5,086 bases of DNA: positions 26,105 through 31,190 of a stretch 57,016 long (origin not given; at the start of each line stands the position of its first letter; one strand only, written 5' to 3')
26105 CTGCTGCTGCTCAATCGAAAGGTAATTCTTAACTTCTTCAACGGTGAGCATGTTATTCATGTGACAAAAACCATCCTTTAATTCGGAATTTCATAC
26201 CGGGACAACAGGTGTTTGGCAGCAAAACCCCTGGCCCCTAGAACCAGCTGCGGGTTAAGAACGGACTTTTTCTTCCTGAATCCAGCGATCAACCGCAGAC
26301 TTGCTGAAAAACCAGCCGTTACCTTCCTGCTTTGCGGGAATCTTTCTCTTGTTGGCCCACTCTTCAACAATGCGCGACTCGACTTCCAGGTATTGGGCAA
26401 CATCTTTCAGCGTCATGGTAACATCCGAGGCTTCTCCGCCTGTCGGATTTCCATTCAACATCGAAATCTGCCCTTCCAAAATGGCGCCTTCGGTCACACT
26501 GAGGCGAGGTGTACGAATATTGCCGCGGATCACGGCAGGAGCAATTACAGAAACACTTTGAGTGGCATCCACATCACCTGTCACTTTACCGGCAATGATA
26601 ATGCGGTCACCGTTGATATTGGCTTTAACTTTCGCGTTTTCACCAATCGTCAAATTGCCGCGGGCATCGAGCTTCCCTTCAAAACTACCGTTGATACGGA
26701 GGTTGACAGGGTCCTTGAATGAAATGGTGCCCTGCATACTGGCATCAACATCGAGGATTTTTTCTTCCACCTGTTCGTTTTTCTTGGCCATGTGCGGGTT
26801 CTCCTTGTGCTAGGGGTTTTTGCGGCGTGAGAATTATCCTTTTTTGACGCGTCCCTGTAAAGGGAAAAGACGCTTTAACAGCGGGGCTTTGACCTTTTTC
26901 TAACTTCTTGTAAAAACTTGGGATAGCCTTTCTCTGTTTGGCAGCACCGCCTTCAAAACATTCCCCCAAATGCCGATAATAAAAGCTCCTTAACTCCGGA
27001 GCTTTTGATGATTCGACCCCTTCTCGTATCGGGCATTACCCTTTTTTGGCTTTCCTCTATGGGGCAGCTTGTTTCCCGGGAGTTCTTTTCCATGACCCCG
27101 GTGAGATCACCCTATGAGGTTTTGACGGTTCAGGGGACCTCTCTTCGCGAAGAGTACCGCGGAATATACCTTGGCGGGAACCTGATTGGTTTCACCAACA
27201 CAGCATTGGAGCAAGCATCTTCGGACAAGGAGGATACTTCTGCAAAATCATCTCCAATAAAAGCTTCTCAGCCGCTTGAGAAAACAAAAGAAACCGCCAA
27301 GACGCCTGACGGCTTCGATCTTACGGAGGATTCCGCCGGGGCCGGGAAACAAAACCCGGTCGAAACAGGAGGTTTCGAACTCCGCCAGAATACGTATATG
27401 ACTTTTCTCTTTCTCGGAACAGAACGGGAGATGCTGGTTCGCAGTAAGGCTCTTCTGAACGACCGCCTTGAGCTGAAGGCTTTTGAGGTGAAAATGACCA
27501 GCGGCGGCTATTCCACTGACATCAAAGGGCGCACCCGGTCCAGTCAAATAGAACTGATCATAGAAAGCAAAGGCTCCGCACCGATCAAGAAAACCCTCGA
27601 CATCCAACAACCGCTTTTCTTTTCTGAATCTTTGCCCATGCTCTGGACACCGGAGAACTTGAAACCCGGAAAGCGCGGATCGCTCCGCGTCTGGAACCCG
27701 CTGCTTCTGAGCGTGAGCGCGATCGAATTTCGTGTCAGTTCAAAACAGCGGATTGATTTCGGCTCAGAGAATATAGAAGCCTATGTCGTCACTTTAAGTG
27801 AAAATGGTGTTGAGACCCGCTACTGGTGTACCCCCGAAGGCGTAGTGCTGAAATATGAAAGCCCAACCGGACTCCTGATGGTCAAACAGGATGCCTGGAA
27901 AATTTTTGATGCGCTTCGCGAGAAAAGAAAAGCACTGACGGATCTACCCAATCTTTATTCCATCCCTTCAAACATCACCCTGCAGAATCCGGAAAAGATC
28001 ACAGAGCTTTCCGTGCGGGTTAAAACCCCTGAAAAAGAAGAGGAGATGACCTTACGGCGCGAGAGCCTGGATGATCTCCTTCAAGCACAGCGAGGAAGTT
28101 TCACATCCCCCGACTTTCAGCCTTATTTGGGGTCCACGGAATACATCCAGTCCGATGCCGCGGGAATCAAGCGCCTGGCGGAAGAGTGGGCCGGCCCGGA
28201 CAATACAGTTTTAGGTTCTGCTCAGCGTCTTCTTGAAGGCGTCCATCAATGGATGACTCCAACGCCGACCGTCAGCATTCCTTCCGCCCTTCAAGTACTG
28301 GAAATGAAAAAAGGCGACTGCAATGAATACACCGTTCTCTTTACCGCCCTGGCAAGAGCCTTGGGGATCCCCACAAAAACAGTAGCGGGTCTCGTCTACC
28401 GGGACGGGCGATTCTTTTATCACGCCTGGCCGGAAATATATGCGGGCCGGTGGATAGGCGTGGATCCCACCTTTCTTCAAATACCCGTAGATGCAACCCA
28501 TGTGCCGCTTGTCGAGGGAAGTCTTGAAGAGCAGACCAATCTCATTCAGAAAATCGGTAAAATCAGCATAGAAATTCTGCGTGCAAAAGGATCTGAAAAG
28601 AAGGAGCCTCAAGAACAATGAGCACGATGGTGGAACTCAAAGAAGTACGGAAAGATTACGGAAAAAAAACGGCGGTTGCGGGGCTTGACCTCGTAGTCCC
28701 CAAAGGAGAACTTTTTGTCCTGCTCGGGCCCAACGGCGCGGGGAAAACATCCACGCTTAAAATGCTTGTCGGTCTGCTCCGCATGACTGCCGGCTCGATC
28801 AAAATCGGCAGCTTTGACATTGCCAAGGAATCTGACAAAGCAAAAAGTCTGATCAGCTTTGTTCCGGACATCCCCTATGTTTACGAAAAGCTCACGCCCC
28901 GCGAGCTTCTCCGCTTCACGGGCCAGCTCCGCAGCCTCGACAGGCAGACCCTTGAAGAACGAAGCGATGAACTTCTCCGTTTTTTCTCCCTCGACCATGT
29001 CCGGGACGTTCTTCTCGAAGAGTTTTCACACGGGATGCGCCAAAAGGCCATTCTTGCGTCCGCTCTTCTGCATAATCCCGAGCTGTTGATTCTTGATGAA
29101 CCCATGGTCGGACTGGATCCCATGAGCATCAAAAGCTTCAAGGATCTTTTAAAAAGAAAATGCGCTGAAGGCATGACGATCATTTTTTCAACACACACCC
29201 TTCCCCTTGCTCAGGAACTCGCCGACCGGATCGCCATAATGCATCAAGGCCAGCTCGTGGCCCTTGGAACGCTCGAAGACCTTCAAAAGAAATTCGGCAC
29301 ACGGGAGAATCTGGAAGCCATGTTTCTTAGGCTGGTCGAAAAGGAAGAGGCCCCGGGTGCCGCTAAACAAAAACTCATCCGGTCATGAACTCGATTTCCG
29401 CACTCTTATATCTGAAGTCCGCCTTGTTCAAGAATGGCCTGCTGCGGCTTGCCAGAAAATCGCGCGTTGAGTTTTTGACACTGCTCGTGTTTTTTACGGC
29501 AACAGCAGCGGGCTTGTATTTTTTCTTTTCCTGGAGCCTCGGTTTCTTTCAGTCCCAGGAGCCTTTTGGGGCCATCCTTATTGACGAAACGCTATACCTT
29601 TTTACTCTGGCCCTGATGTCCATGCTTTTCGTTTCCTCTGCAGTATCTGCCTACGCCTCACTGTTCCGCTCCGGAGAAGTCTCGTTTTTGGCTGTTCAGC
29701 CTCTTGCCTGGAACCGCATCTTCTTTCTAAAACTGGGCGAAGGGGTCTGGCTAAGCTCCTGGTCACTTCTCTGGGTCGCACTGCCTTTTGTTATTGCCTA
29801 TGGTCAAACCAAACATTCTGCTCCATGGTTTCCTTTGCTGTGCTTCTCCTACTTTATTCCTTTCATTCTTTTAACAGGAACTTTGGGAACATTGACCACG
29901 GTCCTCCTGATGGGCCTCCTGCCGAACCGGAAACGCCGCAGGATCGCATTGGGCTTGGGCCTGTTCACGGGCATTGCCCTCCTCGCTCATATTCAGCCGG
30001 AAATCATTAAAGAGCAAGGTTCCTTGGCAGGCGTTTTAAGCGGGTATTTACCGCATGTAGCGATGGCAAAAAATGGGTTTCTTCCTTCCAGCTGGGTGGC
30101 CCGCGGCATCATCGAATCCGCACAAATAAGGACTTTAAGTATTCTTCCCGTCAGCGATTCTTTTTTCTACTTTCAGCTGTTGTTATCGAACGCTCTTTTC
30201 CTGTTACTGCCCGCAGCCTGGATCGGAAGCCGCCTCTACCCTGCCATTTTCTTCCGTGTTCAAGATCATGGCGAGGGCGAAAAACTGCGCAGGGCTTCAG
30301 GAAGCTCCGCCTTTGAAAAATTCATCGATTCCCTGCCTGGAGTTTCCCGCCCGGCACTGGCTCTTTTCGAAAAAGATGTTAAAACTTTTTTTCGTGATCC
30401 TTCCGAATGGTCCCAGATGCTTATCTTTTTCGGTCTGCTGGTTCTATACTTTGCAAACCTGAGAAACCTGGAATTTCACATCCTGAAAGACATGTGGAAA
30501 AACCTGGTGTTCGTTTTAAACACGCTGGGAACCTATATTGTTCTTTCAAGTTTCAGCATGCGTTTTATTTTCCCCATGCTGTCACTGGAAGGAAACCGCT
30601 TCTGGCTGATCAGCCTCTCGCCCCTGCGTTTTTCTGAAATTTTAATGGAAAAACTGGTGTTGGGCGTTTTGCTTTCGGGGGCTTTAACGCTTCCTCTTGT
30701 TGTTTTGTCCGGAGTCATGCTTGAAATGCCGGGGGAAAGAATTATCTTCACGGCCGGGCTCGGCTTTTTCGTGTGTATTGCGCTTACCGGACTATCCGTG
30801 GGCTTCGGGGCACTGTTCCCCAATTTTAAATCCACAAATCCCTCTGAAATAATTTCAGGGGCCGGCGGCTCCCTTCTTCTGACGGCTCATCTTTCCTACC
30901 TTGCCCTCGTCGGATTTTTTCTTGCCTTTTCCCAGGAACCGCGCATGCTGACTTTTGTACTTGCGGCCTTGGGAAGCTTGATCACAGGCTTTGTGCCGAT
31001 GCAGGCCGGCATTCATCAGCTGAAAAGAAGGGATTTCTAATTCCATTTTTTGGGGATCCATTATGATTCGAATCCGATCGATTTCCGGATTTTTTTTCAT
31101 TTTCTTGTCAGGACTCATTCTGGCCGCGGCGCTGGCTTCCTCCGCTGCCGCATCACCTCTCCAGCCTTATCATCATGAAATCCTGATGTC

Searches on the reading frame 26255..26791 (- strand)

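Call 14: search_protein_families(library=pfam, proteins=[window:26255-26791:-], max_evalue=0.001)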
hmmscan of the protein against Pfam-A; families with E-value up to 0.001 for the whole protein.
window:26255-26791:- (178 aa): 2 families
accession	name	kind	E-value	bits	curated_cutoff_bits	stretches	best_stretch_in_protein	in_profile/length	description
PF04519.19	Bactofilin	-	1.8e-24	86.3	27.9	1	12-109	2-97/98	Polymer-forming cytoskeletal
PF12728.13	HTH_17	-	4.1e-10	40.2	27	1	126-174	2-50/51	Helix-turn-helix domain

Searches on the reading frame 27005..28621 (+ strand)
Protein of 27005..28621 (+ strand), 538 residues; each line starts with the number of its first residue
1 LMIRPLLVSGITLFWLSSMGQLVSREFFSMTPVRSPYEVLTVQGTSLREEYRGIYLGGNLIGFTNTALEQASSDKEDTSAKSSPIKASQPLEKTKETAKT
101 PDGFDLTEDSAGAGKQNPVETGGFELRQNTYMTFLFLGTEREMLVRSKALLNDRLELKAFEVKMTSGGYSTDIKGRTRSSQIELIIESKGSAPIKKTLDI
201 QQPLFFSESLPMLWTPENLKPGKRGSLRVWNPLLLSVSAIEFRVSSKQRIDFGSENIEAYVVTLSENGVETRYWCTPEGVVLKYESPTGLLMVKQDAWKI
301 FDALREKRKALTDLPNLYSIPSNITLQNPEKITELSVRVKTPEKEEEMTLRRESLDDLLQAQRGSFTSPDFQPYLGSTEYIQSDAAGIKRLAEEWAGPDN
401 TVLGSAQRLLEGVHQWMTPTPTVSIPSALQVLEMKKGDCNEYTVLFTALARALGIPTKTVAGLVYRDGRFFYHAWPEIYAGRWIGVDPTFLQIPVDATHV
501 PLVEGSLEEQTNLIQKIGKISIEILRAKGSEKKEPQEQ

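Call 14: search_protein_families(library=pfam, proteins=[window:27005-28621:+], max_evalue=0.001)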
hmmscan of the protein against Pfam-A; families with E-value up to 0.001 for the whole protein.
window:27005-28621:+ (538 aa): 1 family
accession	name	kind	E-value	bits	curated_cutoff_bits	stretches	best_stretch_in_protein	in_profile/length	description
PF01841.26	Transglut_core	-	2.2e-17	63.8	23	1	390-488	2-108/108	Transglutaminase-like superfamily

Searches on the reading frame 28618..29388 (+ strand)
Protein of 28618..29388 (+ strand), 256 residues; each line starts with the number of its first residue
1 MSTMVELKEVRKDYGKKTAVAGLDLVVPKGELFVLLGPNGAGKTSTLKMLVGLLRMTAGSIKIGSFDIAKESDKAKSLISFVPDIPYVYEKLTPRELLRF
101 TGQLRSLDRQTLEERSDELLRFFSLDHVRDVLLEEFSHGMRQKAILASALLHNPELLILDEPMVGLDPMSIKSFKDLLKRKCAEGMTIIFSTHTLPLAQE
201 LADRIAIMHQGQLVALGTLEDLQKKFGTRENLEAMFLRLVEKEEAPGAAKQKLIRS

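Call 14: search_protein_families(library=pfam, proteins=[window:28618-29388:+], max_evalue=0.001)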
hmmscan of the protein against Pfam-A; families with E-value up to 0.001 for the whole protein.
window:28618-29388:+ (256 aa): 2 families
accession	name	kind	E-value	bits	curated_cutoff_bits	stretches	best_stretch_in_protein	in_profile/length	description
PF00005.33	ABC_tran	-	2e-25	90.4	25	1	22-163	3-136/137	ABC transporter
PF13304.12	AAA_21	-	6.6e-16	59.7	27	2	67-193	178-298/304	AAA domain, putative AbiEii toxin, Type IV TA system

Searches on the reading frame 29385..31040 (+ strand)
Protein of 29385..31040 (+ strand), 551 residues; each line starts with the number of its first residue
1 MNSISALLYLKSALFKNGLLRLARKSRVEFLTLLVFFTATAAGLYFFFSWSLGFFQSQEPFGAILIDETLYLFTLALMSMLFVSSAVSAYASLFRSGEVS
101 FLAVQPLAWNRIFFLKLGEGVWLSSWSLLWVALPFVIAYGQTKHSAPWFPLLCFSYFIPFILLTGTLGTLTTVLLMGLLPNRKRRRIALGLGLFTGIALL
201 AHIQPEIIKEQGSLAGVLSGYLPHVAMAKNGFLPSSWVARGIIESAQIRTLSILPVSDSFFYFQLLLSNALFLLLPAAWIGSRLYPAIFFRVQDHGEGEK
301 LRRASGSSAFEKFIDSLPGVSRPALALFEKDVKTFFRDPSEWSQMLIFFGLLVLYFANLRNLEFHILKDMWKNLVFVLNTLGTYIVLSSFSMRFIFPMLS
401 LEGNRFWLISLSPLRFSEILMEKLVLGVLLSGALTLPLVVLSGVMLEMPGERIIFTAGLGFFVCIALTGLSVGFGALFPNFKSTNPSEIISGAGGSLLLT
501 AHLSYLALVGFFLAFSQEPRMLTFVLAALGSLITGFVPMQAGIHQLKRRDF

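Call 14: search_protein_families(library=pfam, proteins=[window:29385-31040:+], max_evalue=0.001)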
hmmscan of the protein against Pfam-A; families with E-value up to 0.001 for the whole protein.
window:29385-31040:+ (551 aa): 1 family
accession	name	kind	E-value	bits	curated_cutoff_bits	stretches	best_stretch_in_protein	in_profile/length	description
PF16949.11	ABC_tran_2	-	5.2e-108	362.7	25.7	1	30-551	10-542/542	Putative ATP-binding cassette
